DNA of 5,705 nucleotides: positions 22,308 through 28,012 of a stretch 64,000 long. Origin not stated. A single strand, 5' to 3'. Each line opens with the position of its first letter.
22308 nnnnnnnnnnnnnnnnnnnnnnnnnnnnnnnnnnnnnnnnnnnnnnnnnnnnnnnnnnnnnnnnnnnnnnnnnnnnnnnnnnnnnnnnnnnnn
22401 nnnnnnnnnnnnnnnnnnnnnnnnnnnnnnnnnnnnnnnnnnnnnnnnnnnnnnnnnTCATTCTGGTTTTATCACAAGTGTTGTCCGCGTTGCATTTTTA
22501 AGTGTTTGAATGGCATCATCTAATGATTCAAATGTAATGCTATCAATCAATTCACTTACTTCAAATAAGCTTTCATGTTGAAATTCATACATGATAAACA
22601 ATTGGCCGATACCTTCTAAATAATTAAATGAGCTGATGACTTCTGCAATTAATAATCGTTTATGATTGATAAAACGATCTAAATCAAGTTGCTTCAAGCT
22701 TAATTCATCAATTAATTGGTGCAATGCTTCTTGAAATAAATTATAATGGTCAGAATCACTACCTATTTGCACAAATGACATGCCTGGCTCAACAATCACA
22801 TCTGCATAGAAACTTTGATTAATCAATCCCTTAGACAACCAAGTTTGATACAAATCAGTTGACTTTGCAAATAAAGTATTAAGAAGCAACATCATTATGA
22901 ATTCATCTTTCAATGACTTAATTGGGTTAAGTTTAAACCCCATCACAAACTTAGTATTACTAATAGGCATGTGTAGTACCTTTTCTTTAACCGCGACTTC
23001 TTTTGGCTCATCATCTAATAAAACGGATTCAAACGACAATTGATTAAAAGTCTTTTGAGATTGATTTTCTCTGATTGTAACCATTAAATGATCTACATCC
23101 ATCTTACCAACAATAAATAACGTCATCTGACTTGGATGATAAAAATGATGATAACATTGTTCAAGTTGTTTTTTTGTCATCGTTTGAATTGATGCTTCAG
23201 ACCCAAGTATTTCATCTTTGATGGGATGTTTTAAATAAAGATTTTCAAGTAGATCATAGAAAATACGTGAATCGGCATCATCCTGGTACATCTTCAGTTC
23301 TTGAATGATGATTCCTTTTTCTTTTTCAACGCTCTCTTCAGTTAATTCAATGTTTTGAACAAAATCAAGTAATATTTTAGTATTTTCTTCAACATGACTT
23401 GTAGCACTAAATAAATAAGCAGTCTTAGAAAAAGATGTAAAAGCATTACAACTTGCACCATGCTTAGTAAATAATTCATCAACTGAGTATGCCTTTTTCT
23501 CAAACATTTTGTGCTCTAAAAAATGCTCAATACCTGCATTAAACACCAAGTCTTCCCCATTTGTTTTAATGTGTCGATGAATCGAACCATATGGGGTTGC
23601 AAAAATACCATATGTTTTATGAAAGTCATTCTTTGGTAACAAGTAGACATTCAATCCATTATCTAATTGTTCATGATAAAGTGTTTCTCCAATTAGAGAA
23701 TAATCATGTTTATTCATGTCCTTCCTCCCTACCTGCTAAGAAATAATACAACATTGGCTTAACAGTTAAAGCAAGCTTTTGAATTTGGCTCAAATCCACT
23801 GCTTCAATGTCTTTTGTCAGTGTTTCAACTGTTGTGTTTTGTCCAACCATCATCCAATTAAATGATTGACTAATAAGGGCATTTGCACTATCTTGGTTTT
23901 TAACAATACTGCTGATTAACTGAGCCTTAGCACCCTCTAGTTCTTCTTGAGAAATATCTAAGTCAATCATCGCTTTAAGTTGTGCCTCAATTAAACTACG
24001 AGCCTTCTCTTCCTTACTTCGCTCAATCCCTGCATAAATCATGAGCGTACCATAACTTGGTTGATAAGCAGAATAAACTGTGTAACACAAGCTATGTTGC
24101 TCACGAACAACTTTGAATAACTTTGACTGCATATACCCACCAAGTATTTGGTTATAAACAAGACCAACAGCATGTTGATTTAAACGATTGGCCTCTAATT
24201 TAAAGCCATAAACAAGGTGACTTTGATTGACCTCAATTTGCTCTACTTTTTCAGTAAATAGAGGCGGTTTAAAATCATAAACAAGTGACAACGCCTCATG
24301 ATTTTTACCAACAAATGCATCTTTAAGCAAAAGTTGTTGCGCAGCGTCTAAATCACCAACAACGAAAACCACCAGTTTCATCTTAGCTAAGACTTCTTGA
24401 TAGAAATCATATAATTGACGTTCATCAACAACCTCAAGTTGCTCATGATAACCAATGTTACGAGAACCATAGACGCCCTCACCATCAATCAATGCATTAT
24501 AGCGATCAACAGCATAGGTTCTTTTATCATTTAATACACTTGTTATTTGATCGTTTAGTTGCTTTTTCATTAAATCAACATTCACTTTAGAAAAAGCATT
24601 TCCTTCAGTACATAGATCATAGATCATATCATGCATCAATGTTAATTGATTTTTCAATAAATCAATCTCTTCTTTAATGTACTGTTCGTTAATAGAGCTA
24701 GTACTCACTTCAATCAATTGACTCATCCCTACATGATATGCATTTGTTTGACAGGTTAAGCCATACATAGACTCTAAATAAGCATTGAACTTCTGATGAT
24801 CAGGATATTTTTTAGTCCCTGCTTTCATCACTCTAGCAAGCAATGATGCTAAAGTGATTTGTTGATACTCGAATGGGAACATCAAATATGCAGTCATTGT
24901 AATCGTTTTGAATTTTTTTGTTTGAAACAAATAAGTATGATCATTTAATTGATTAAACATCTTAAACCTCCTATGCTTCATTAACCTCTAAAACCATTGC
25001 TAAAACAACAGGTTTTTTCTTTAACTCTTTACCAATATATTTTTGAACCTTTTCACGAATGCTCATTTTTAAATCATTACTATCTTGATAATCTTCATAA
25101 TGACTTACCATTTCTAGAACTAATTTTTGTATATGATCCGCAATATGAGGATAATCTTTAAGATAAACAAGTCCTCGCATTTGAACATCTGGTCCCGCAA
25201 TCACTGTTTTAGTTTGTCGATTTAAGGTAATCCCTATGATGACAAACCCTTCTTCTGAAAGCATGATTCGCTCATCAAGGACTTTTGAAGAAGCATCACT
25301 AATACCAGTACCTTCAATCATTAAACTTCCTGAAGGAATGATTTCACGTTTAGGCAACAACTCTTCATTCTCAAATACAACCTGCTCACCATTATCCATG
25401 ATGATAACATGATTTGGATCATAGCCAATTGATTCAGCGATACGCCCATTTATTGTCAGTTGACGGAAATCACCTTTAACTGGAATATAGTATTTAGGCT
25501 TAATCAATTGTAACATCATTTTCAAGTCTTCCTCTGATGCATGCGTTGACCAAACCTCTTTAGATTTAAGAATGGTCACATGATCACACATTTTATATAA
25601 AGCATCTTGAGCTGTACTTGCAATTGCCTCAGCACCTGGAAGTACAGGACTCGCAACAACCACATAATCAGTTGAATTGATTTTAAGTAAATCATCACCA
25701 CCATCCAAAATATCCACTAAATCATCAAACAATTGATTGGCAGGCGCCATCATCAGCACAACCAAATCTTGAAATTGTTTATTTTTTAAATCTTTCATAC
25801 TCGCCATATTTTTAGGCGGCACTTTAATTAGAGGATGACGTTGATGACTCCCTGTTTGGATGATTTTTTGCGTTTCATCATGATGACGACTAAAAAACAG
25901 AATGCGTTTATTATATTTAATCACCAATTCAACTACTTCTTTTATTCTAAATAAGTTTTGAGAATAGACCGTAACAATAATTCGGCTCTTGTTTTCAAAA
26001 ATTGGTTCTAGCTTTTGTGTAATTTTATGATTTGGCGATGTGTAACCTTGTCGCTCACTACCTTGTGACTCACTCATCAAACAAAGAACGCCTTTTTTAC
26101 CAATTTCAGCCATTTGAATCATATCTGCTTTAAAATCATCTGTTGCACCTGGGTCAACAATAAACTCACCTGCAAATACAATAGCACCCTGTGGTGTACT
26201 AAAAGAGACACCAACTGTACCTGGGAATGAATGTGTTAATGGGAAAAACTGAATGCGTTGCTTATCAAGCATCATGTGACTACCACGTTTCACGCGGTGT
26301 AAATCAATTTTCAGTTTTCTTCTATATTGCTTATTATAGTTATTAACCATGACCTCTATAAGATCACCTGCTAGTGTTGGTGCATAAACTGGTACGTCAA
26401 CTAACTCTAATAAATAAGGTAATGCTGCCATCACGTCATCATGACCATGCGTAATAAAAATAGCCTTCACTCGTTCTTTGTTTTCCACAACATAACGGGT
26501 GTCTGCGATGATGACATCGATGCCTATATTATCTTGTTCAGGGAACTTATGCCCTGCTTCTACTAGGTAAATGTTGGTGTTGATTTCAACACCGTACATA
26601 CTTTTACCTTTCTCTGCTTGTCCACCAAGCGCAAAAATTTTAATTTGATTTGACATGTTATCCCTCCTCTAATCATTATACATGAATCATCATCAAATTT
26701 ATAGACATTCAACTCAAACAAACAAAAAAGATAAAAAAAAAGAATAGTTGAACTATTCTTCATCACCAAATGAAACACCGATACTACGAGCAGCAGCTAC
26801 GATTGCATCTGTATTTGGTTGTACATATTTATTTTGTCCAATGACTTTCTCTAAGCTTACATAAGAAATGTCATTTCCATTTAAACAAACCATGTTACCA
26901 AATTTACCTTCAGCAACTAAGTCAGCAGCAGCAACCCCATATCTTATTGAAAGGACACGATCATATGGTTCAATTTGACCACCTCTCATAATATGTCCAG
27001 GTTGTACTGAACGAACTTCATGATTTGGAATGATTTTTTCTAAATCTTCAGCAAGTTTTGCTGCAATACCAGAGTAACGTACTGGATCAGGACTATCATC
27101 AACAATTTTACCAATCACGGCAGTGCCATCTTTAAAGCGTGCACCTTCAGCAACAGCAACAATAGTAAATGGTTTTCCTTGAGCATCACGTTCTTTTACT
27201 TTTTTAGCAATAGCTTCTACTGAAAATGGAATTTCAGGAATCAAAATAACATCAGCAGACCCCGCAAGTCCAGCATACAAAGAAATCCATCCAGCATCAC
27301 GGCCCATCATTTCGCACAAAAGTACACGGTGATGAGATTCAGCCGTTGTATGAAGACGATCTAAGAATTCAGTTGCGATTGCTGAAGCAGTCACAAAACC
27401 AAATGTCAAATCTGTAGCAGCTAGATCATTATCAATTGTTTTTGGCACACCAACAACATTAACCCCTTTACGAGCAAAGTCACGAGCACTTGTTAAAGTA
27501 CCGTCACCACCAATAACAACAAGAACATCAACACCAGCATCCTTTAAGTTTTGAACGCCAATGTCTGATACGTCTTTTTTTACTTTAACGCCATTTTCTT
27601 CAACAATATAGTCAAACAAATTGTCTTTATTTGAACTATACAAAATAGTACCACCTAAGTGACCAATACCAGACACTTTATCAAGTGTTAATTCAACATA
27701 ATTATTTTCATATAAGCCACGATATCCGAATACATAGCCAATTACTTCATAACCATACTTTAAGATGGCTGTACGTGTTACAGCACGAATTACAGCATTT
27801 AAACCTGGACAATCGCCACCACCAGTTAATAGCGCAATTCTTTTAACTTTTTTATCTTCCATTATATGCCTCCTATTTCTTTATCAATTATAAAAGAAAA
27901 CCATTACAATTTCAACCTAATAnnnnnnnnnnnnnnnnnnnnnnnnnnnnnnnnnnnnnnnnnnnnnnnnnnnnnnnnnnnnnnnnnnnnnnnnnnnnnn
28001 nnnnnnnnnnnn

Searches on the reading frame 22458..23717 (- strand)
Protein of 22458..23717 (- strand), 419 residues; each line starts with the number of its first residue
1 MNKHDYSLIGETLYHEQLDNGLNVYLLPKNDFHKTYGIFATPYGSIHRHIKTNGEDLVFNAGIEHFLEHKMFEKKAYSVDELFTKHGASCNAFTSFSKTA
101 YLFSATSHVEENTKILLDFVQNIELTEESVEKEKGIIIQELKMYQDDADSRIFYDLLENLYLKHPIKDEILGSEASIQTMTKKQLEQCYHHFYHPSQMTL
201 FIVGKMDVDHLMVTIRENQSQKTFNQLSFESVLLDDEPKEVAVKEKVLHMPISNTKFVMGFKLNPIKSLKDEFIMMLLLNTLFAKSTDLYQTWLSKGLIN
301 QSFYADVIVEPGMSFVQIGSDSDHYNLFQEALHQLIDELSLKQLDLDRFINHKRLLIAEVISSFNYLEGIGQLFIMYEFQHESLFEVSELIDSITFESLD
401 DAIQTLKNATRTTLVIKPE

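Call 45: search_protein_families(library=pfam, proteins=[window:22458-23717:-], max_evalue=0.001)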
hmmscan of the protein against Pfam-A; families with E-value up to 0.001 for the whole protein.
window:22458-23717:- (419 aa): 2 families
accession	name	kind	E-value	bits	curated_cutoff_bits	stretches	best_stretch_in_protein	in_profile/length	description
PF05193.26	Peptidase_M16_C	-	2e-17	64.1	23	1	180-354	2-179/181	Peptidase M16 inactive domain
PF00675.25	Peptidase_M16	-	6.9e-16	58.9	22.3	1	60-172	30-147/149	Insulinase (Peptidase family M16)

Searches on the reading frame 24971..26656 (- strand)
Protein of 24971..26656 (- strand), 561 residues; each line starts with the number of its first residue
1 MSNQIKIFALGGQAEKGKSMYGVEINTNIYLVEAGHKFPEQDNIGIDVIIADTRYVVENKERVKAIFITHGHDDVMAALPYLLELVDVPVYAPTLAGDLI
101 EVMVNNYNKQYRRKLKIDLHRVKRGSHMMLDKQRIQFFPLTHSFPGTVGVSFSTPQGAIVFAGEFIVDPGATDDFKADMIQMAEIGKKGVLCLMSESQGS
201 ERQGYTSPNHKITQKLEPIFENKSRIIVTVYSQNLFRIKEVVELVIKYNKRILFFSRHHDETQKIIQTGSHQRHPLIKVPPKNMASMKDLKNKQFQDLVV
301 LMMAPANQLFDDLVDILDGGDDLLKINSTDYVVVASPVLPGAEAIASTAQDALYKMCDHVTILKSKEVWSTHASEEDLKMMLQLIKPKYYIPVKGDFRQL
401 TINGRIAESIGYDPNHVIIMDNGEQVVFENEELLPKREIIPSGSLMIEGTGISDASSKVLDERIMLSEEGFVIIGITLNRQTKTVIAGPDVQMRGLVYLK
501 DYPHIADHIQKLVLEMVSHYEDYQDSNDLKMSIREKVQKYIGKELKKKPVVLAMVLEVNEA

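Call 45: search_protein_families(library=pfam, proteins=[window:24971-26656:-], max_evalue=0.001)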
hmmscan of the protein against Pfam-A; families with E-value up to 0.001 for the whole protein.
window:24971-26656:- (561 aa): 5 families
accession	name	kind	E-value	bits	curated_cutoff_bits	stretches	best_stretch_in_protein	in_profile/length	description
PF17770.6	RNase_J_C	-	4.4e-22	79.4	23.8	1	459-558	1-102/102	Ribonuclease J C-terminal domain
PF22505.1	RNase_J_b_CASP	-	4.8e-11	43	27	1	223-345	1-118/126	Ribonuclease J, beta-CASP domain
PF07521.17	RMMBL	-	2.8e-07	30.8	21.6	1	370-400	15-45/63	Zn-dependent metallo-hydrolase RNA specificity domain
PF12706.13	Lactamase_B_2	-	1.2e-06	28.7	27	1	58-164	26-142/200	Beta-lactamase superfamily domain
PF00753.33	Lactamase_B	-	4.4e-05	23.9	22.7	1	56-165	37-150/196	Metallo-beta-lactamase superfamily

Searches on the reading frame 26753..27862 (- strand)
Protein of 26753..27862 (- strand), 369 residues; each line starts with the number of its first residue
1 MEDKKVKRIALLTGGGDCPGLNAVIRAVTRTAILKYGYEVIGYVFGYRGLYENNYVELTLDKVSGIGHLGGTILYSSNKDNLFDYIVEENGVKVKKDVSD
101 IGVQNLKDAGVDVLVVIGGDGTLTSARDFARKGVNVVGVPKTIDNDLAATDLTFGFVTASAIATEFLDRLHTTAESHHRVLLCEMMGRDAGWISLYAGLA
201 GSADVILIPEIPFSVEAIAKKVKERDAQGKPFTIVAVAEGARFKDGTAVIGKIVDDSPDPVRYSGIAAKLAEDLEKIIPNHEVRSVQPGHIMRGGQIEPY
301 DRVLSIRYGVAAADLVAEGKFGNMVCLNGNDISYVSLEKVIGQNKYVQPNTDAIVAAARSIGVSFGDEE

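Call 64: search_protein_families(library=pfam, proteins=[window:26753-27862:-], max_evalue=0.00001)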
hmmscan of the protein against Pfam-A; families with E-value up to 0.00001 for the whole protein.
window:26753-27862:- (369 aa): 1 family
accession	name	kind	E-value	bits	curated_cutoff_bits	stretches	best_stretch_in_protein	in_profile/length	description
PF00365.25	PFK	-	2.2e-91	306.5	30.9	1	8-315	1-276/277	Phosphofructokinase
